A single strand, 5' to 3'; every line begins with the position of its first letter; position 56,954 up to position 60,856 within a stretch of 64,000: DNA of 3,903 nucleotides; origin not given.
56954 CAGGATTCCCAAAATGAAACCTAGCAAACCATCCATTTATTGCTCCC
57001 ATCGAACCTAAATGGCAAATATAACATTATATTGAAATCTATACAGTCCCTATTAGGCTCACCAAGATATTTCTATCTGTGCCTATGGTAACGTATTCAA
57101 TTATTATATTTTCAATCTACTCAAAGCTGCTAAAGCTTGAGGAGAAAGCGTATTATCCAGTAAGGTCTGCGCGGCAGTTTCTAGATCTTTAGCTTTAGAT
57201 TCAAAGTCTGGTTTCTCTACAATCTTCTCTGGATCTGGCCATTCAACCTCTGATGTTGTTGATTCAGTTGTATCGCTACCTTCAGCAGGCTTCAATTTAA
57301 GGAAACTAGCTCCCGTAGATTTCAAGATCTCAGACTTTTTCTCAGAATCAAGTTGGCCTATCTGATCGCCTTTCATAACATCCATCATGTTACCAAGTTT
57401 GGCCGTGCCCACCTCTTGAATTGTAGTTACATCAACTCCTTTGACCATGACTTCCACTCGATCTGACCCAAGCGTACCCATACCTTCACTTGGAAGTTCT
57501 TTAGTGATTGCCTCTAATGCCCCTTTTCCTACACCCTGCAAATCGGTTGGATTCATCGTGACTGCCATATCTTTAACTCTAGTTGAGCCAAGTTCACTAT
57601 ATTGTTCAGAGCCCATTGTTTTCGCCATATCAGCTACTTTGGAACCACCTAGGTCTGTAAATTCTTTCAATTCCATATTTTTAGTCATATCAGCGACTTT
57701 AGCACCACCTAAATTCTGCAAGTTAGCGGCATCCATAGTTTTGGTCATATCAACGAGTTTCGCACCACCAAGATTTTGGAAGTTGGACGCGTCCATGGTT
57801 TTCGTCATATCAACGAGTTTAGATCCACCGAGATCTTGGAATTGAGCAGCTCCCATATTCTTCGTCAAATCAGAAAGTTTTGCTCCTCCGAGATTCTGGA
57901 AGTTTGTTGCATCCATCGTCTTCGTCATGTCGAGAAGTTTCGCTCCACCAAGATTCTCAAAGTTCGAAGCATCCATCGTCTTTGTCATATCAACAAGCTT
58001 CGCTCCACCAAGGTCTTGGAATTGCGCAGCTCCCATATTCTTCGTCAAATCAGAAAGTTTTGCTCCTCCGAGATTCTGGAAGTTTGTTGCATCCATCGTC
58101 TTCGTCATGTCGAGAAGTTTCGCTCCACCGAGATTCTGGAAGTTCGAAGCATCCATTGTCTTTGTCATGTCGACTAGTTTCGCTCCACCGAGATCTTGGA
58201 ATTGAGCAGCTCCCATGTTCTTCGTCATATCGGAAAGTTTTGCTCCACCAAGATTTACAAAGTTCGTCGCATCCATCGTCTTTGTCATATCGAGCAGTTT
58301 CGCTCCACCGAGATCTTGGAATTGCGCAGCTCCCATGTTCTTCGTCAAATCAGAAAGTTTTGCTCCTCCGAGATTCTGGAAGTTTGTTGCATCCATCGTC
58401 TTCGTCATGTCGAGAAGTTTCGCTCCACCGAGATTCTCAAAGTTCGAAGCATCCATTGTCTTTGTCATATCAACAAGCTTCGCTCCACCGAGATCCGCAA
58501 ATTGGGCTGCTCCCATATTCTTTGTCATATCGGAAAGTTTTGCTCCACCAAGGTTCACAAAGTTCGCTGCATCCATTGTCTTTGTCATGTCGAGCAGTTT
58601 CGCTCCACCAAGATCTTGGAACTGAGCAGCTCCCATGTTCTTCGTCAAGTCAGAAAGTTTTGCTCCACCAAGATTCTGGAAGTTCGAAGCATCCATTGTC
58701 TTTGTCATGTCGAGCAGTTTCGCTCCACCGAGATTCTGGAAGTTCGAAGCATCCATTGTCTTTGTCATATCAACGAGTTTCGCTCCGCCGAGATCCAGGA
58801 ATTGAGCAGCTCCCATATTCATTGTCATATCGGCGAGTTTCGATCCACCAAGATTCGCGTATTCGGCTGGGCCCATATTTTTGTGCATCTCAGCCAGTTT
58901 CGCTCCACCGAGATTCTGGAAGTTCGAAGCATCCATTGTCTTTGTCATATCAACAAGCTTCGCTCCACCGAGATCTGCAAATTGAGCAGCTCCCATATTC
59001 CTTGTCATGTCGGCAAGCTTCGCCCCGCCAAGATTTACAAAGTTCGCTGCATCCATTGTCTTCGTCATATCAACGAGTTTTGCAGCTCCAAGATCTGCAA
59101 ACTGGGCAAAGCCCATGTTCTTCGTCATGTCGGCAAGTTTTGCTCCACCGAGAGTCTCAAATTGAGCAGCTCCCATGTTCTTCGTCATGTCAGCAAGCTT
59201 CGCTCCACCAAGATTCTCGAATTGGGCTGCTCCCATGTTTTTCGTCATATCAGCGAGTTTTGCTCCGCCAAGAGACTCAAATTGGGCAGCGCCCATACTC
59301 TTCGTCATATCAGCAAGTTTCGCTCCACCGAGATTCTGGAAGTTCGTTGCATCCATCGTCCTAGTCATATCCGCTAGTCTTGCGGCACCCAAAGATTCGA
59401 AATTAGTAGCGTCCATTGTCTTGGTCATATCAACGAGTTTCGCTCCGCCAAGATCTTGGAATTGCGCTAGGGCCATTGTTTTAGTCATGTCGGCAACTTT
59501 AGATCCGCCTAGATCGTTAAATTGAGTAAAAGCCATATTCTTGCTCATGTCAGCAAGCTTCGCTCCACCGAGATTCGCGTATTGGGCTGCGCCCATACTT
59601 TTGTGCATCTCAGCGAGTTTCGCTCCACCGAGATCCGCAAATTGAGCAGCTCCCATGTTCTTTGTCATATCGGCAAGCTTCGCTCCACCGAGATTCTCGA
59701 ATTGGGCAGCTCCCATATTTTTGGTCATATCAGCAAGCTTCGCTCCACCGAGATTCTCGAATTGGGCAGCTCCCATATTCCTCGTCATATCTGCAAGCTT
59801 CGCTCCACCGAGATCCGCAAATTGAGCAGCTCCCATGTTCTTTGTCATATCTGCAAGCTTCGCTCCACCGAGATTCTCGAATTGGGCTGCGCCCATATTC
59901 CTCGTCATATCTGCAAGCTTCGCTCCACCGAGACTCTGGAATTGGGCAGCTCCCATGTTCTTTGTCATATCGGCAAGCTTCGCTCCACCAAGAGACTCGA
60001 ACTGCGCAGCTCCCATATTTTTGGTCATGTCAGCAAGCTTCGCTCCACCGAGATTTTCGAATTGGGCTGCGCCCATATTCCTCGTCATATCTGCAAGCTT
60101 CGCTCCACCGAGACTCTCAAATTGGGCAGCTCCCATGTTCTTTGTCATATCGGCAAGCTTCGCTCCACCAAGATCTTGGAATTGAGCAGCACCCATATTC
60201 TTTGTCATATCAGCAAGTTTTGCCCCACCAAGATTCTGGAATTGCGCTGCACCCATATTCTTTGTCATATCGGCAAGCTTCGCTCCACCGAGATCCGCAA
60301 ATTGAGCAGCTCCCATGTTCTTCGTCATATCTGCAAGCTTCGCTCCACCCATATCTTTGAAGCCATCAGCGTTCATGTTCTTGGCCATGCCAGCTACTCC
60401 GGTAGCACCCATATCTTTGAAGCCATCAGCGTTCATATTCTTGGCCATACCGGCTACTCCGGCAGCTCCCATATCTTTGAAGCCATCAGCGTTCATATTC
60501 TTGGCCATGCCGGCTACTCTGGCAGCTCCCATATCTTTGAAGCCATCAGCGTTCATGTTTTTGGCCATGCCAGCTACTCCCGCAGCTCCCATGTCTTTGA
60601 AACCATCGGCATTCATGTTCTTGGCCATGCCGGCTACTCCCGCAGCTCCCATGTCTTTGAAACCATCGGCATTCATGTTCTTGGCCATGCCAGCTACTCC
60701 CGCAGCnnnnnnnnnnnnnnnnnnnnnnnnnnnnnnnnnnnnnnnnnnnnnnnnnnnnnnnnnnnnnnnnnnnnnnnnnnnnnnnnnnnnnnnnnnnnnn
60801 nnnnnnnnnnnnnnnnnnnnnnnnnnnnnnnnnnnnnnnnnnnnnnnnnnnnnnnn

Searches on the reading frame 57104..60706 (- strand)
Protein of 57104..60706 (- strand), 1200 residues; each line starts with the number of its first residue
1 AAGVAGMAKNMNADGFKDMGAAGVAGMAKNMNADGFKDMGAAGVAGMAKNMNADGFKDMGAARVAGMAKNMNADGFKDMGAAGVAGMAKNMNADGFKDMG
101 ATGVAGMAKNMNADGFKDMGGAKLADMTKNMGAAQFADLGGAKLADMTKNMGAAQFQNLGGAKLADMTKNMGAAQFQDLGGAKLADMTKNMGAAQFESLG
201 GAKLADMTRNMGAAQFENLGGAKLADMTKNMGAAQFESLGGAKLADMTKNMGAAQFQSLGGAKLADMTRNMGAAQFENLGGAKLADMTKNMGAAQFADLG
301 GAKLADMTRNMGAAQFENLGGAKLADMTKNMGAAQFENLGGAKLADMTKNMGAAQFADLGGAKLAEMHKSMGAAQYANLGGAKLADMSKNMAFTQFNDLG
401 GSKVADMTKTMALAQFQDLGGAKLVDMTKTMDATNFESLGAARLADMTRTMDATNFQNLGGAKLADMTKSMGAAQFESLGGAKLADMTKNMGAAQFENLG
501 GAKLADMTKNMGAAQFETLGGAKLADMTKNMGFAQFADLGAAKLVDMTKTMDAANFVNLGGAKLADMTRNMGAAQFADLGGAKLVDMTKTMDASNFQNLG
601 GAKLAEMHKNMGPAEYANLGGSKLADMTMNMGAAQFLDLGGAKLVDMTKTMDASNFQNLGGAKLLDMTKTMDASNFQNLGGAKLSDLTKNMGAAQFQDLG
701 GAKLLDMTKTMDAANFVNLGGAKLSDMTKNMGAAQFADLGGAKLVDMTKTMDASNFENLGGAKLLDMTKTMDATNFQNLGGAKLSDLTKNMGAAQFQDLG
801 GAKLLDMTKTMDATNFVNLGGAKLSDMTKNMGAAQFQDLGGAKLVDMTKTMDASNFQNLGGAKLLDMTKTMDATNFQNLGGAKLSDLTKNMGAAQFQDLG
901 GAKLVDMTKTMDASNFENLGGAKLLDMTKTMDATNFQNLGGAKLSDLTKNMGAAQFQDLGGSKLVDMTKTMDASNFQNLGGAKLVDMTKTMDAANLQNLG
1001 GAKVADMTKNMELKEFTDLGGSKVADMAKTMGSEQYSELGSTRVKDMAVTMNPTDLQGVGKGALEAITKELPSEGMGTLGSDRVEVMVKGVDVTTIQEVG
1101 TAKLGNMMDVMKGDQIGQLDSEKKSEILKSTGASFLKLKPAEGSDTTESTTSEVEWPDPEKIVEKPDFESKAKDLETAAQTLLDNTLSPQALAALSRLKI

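Call 18: search_solved_structures(query=window:57104-60349:-, max_evalue=10, show_alignments=3)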
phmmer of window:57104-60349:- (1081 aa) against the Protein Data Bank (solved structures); distinct sequences matched with E-value up to 10: 0.

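Call 29: search_protein_representatives(protein=window:57104-60706:-)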
Query: 1200 residues. Proteins with E-value up to 0.001 (for the whole library): 161; up to 1e-10: 33; up to 1e-30: 2. The best 150 are listed.
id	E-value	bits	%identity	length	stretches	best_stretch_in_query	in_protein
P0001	1.3e-45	172.3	97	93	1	1108-1200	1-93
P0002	1.7e-36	142.1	21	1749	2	109-386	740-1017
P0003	4.0e-29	117.7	75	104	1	1120-1200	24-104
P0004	1.9e-27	112.1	56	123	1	1071-1200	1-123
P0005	1.9e-26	108.8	28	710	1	453-775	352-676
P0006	1.9e-26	108.8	38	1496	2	118-453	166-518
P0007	4.6e-19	84.4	25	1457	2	437-954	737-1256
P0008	6.6e-19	83.9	32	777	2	113-278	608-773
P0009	1.4e-18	82.8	26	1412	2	681-958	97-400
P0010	1.7e-18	82.5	23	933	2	151-954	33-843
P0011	2.1e-18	82.2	26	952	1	501-1002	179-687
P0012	4.4e-17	77.8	24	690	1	413-675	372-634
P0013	8.5e-16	73.6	29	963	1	139-554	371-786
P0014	1.2e-15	73.0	21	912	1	178-532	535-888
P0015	2.4e-15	72.1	25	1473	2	238-569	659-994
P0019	1.2e-13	66.5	25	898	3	154-388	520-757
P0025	6.5e-12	60.7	32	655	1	179-438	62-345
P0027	1.4e-11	59.6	57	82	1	65-125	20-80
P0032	5.1e-11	57.7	22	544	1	865-1087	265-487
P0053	5.9e-08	47.6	26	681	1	16-219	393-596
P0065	5.6e-07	44.4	32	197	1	55-757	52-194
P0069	1.1e-06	43.4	20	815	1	905-1135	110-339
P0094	1.2e-05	39.9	42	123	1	1073-1143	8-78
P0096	1.3e-05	39.8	33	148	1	481-586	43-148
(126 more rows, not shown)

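Call 37: search_protein_families(library=pfam, proteins=[P0010, P0032, P0053, P0069, P0019, P0065, P0096, P0094, P0004], max_evalue=1)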
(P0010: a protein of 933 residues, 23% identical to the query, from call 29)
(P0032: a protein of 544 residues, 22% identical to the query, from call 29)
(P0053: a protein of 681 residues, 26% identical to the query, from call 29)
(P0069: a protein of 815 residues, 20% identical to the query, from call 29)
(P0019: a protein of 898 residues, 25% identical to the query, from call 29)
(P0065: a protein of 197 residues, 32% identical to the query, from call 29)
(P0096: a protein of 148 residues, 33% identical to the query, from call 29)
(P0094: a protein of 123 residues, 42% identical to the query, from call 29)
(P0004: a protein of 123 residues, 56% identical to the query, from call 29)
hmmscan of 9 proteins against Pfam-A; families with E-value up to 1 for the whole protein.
P0010 (933 aa): 2 families
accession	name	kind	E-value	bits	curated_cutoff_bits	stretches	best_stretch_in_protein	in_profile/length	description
PF20080.4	ALTTAQ_rpt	-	3.7e-05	23.7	26.4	0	616-633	19-36/38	ALTTAQ repeat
PF11248.13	DUF3046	-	0.048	14.5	25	0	538-567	16-45/62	Protein of unknown function (DUF3046)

P0032 (544 aa): 1 family
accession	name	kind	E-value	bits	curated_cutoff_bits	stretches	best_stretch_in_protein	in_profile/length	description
PF22170.1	AnkX_ins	-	0.18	12.4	27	0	301-346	33-78/83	Phosphocholine transferase AnkX insertion domain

P0053 (681 aa): 4 families
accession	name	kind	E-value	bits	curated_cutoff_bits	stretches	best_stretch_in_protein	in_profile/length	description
PF17780.6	OCRE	-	2.4e-15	56.7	24.7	3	219-265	3-49/52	OCRE domain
PF03448.22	MgtE_N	-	0.026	15.5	25.9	0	495-536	28-69/102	MgtE intracellular N domain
PF07172.16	GRP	-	0.029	15.4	30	1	5-81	11-84/90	Glycine rich protein family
PF11162.13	DUF2946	-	0.38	12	23.7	0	7-65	3-41/117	Protein of unknown function (DUF2946)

P0069 (815 aa): 2 families
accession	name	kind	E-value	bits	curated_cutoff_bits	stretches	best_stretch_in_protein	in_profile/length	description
PF18998.6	Flg_new_2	-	1.7e-10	41.1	23.6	1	406-471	1-69/73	Divergent InlB B-repeat domain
PF05345.18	He_PIG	-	2.9e-09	37.7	24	2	514-573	24-86/96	Putative Ig domain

P0019 (898 aa): 2 families
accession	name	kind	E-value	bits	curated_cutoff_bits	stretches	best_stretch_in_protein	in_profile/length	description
PF18959.5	DUF5701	-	0.14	12.3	27.4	0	175-238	81-146/206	Family of unknown function (DUF5701)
PF17035.10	BET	-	0.91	10.1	24.5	0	95-120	33-58/64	Bromodomain extra-terminal - transcription regulation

P0065 (197 aa): 1 family
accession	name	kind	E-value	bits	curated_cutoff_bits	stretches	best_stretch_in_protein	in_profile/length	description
PF07700.20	HNOB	-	0.033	14.5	25.5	1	148-192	59-103/163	Haem-NO-binding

P0096 (148 aa): 1 family
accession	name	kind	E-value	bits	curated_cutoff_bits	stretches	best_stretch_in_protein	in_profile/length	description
PF20080.4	ALTTAQ_rpt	-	0.0089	16.1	26.4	1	72-88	19-35/38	ALTTAQ repeat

P0094 (123 aa): 0 families

P0004 (123 aa): 2 families
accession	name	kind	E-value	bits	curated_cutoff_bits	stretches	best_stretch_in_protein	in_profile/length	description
PF24930.1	DUF7750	-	0.029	14.6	27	0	31-62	7-35/65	Domain of unknown function (DUF7750)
PF18859.6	acVLRF1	-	0.14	12.8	27.1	1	9-63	69-122/130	Actinobacteria/chloroflexi VLRF1 release factor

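Call 47: list_cluster_members(proteins=[P0010, P0032, P0053, P0069, P0065, P0096, P0019, P0004, P0027, P0094])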
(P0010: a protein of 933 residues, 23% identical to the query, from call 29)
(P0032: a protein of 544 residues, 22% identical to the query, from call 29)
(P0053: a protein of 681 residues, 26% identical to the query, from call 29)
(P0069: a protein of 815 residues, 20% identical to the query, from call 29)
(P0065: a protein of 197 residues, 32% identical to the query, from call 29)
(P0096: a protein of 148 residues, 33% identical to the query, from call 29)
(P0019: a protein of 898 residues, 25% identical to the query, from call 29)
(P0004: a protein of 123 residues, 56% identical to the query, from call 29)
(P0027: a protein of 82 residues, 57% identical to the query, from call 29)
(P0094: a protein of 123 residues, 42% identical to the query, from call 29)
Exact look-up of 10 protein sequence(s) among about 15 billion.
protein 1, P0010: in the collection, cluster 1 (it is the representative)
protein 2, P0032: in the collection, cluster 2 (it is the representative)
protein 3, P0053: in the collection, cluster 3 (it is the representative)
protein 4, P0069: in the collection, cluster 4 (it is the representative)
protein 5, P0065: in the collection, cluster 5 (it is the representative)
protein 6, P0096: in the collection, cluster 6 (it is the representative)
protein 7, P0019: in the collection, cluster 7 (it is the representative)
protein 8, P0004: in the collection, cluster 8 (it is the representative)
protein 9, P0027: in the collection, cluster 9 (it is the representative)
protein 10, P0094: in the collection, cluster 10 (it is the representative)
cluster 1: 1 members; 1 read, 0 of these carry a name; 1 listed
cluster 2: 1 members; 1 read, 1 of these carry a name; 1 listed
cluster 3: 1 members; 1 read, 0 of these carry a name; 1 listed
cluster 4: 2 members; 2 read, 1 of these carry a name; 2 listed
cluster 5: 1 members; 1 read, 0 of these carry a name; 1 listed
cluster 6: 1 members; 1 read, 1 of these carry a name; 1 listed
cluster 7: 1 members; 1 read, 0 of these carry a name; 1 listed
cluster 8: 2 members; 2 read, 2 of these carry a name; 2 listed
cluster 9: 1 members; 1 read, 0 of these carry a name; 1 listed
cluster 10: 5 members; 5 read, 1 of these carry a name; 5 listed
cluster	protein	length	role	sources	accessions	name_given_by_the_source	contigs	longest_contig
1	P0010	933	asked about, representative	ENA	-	-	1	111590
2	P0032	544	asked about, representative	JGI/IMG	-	hypothetical protein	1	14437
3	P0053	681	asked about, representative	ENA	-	-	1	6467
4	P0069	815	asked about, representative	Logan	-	-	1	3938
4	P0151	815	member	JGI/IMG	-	hypothetical protein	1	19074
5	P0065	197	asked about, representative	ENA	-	-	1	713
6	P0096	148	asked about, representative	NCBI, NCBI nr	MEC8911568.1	MAG: hypothetical protein VYC44_11335, partial [Chloroflexota bacterium] | hypothetical protein [Chloroflexota bacterium]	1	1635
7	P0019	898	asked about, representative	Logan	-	-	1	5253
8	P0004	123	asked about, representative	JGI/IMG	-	hypothetical protein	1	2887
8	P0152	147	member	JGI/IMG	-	hypothetical protein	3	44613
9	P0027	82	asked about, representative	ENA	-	-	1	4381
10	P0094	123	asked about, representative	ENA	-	-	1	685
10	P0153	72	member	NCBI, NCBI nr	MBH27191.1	MAG: hypothetical protein CL786_04010, partial [Chloroflexi bacterium] | hypothetical protein [Chloroflexota bacterium]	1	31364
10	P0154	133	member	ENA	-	-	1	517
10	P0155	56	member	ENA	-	-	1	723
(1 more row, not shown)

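Call 48: find_encoding_contigs(protein=P0010, flank=10000, max_places=2)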
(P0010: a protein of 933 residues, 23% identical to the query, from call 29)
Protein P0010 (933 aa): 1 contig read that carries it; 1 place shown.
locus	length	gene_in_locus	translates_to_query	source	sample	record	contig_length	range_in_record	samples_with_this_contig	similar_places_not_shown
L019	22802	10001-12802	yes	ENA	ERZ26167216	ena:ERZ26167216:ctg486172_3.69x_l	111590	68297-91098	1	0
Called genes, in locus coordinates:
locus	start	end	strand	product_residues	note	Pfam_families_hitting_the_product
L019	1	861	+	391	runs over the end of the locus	-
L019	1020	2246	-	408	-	PF07690:MFS_1, PF12832:MFS_1_like (faint), PF07690:MFS_1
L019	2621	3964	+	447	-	PF00202:Aminotran_3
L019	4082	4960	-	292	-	PF08450:SGL (faint), PF17170:DUF5128 (faint), PF01436:NHL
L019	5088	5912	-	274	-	PF00753:Lactamase_B, PF19583:ODP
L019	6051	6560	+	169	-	PF01523:PmbA_TldD_1st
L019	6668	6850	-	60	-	PF01042:Ribonuc_L-PSP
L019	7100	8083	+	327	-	PF00491:Arginase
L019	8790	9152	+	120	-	-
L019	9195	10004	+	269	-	-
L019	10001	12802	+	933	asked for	-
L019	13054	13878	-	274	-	PF11716:MDMPI_N, PF12867:DinB_2 (weak)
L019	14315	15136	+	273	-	PF00753:Lactamase_B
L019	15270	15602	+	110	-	-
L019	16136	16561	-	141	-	PF02943:FeThRed_B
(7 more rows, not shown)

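Call 51: find_encoding_contigs(protein=P0032, flank=6000, max_places=2)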
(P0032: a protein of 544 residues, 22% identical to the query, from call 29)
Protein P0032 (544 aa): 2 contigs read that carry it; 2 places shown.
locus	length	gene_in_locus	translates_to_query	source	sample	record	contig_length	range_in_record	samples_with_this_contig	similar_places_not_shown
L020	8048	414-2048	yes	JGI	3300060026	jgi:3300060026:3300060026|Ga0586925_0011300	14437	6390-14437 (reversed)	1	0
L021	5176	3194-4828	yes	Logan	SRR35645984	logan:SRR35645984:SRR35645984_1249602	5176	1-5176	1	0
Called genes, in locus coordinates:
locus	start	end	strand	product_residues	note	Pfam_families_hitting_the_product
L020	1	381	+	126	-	?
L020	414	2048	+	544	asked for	-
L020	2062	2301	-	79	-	-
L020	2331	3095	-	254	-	PF00106:adh_short, PF23441:SDR (faint), PF01370:Epimerase, PF08659:KR, PF13561:adh_short_C2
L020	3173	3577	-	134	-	-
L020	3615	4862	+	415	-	PF01571:GCV_T, PF08669:GCV_T_C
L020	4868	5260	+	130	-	PF01597:GCV_H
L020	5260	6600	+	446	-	PF02347:GDC-P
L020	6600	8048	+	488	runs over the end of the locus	PF02347:GDC-P (weak), PF21478:GcvP2_C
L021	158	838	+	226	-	PF00756:Esterase (faint), PF02230:Abhydrolase_2, PF00561:Abhydrolase_1 (faint), PF12146:Hydrolase_4 (faint)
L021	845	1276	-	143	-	PF01243:PNPOx_N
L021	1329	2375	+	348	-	PF07143:AttH, PF17186:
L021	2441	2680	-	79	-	-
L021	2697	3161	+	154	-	-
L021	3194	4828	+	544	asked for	-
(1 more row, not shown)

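Call 52: find_encoding_contigs(protein=P0151, flank=6000, max_places=2)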
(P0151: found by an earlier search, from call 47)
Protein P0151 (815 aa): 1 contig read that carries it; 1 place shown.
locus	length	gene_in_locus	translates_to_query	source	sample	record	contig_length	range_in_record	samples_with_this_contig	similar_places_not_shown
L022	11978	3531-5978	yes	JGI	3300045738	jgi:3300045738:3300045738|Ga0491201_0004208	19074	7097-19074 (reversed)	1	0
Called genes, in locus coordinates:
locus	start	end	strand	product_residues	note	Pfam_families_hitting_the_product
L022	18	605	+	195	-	PF02230:Abhydrolase_2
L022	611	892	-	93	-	-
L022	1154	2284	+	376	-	PF07143:AttH, PF17186:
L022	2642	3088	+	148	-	-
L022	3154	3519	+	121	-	-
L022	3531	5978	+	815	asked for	PF18998:Flg_new_2, PF05345:He_PIG (weak)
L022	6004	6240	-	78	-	-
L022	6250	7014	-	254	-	PF00106:adh_short, PF23441:SDR (weak), PF08659:KR (weak), PF13561:adh_short_C2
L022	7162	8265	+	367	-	PF01571:GCV_T, PF08669:GCV_T_C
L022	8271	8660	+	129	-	PF01597:GCV_H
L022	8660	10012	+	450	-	PF02347:GDC-P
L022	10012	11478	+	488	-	PF02347:GDC-P (weak), PF21478:GcvP2_C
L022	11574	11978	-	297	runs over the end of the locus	PF03446:NAD_binding_2, PF14833:NAD_binding_11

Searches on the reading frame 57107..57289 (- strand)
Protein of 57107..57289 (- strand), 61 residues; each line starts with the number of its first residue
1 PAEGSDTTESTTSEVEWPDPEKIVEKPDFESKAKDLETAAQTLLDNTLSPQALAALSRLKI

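Call 44: search_protein_families(library=pfam, proteins=[window:57107-57289:-], max_evalue=10)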
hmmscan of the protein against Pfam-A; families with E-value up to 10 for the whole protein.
seq(61 aa): 2 families
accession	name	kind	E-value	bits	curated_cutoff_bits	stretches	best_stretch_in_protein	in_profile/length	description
PF14317.12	YcxB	-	0.074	13.2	23.3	1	8-29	10-31/61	YcxB-like protein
PF22742.2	PspAB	-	0.14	12.4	27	1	23-59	90-126/189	PspA associated protein B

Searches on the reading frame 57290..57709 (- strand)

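Call 44: search_protein_families(library=pfam, proteins=[window:57290-57709:-], max_evalue=10)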
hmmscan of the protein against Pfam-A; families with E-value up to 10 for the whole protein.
seq(140 aa): 1 family
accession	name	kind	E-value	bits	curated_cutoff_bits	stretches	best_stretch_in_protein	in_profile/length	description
PF09424.15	YqeY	-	1.8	9.1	27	1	80-131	91-141/143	Yqey-like protein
